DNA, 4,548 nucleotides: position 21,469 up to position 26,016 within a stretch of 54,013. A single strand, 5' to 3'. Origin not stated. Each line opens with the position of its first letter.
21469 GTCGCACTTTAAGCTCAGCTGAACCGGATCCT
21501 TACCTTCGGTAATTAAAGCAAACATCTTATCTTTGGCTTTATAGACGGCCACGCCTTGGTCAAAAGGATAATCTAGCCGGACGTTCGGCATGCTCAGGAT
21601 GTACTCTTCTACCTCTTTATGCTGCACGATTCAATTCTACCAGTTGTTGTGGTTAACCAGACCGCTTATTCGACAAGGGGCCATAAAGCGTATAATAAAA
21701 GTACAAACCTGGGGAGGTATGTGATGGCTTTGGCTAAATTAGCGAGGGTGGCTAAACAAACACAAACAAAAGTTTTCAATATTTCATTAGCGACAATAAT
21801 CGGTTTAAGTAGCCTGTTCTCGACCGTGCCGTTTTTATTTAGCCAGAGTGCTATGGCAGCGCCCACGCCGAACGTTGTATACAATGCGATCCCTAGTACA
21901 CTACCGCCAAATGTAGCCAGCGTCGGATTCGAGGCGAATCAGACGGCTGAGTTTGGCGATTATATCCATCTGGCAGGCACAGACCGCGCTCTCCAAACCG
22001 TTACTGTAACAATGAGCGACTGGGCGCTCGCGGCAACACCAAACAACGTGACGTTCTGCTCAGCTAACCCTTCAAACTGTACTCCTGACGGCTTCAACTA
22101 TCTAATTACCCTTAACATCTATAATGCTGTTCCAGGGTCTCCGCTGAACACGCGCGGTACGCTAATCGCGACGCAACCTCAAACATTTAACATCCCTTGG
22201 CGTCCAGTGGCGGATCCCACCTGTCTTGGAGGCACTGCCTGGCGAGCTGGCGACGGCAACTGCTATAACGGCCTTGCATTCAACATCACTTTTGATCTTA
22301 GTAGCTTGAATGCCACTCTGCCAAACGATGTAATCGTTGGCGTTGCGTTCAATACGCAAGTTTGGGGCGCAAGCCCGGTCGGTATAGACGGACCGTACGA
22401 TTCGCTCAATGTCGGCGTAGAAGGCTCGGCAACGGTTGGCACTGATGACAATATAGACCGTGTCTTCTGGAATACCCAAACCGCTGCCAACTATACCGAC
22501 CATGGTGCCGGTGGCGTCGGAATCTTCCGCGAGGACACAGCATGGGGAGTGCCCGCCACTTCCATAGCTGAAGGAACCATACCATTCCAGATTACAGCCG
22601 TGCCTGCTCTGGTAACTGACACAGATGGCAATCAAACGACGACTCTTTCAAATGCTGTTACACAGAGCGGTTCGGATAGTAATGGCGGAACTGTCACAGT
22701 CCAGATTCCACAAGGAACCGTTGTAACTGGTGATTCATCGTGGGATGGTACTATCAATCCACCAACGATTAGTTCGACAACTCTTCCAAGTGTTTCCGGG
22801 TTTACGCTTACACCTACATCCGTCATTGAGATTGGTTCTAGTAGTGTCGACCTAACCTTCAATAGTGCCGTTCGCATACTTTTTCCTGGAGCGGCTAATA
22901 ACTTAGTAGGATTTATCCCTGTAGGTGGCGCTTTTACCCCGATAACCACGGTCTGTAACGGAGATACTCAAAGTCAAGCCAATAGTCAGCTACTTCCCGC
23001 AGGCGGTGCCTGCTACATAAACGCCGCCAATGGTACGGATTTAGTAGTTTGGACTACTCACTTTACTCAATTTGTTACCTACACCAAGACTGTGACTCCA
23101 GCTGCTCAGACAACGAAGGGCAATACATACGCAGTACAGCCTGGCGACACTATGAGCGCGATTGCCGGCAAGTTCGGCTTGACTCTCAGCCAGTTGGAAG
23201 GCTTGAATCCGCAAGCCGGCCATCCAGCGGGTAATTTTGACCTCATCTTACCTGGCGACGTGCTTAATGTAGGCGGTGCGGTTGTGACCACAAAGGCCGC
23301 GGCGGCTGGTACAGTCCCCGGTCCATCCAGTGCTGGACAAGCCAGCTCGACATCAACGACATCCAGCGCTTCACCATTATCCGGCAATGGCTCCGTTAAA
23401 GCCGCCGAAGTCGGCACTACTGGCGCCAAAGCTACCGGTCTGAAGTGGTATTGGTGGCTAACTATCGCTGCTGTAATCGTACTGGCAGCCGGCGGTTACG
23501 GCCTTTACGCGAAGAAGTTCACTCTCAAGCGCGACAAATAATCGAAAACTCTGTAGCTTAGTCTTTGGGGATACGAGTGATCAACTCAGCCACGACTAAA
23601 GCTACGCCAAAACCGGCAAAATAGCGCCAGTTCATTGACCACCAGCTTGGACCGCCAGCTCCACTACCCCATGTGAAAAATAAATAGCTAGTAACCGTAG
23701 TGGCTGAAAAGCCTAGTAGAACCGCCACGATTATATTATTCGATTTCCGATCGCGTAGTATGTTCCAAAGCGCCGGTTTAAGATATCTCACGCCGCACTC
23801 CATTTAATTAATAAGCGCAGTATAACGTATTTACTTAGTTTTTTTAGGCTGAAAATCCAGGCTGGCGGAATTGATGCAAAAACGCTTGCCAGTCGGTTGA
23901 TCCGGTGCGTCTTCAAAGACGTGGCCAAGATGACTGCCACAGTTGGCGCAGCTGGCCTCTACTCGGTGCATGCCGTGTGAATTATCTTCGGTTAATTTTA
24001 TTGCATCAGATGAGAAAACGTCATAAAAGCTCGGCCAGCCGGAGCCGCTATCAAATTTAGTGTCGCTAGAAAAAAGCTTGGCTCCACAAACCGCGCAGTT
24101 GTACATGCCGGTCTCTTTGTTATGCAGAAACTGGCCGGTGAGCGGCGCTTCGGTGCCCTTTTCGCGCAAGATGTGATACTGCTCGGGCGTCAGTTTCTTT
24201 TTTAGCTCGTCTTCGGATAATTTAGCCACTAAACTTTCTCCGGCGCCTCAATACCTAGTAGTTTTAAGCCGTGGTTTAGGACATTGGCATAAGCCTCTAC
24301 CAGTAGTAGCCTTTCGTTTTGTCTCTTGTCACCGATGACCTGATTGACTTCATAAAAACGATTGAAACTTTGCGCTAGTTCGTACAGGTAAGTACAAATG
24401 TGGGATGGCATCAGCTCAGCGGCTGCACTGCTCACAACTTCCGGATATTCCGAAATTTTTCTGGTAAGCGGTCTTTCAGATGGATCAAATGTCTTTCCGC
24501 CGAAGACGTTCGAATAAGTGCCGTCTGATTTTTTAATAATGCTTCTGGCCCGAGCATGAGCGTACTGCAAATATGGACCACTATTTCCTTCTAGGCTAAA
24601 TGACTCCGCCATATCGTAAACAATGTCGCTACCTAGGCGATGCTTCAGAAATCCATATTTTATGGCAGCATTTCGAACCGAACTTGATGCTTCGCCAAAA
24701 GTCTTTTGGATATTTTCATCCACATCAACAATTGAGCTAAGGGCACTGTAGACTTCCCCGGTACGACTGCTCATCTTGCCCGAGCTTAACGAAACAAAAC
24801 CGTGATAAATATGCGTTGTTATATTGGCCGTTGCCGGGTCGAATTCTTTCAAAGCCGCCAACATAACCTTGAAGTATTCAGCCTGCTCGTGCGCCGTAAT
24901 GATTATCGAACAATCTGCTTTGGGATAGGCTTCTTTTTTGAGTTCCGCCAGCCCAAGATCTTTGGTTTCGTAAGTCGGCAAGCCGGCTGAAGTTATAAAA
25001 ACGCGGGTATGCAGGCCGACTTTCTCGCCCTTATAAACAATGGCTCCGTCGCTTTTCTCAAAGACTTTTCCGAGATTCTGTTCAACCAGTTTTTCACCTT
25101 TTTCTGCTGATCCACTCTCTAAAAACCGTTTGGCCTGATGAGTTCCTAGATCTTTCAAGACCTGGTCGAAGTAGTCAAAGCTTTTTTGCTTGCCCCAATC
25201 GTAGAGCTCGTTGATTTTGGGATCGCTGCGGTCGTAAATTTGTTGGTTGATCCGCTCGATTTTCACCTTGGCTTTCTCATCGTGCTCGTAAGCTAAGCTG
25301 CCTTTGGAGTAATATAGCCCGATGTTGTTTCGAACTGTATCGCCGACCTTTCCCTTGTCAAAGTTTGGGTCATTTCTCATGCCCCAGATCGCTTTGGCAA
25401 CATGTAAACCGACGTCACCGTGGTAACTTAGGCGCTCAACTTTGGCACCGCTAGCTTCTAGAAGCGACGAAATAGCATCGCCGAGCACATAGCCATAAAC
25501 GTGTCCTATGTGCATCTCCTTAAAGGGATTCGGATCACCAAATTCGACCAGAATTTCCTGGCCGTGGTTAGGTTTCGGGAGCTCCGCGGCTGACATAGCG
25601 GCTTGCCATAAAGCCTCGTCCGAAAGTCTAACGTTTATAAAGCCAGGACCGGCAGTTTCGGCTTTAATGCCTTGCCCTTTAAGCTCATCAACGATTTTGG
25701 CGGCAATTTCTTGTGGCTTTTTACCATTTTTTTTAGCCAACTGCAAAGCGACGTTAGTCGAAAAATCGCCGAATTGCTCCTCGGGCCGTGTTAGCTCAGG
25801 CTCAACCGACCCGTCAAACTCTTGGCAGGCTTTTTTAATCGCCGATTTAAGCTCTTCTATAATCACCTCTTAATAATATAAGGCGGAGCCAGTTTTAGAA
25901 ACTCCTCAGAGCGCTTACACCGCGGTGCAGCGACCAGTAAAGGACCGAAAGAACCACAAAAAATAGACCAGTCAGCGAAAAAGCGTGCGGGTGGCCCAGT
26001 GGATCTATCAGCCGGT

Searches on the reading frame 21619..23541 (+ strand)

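Call 65: search_protein_families(library=pfam, proteins=[window:21619-23541:+], max_evalue=0.001)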
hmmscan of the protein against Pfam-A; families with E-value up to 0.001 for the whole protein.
window:21619-23541:+ (640 aa): 1 family
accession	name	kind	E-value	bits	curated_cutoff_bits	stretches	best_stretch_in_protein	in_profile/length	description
PF01476.26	LysM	-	1.1e-06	28.9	20.9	1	504-551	1-42/43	LysM domain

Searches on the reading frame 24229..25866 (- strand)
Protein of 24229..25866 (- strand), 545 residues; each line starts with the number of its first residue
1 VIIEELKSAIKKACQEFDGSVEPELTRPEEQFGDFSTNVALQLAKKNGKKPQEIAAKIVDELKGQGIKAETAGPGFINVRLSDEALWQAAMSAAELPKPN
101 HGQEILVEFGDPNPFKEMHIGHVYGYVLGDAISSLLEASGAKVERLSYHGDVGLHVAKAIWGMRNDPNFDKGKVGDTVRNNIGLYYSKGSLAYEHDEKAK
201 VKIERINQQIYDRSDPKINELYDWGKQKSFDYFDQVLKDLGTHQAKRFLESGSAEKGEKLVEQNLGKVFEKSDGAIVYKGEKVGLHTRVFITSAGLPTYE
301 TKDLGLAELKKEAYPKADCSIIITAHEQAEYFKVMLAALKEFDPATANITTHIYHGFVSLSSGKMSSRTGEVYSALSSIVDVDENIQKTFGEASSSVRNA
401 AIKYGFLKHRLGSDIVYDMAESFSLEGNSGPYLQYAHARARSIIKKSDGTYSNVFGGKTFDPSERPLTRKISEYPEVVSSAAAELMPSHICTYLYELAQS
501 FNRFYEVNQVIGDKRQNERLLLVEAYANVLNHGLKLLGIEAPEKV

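Call 65: search_protein_families(library=pfam, proteins=[window:24229-25866:-], max_evalue=0.001)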
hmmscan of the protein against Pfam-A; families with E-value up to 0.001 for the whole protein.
window:24229-25866:- (545 aa): 3 families
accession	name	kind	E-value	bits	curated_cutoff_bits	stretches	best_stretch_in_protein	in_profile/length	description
PF05746.21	DALR_1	-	6.1e-32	110.6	22.3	1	433-544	1-116/117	DALR anticodon binding domain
PF00750.26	tRNA-synt_1d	-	9.5e-22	77.9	23.3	1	97-381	14-296/349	tRNA synthetases class I (R), catalytic domain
PF03485.21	Arg_tRNA_synt_N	-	2.1e-21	76.8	21.5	1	5-81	2-85/85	Arginyl tRNA synthetase N terminal domain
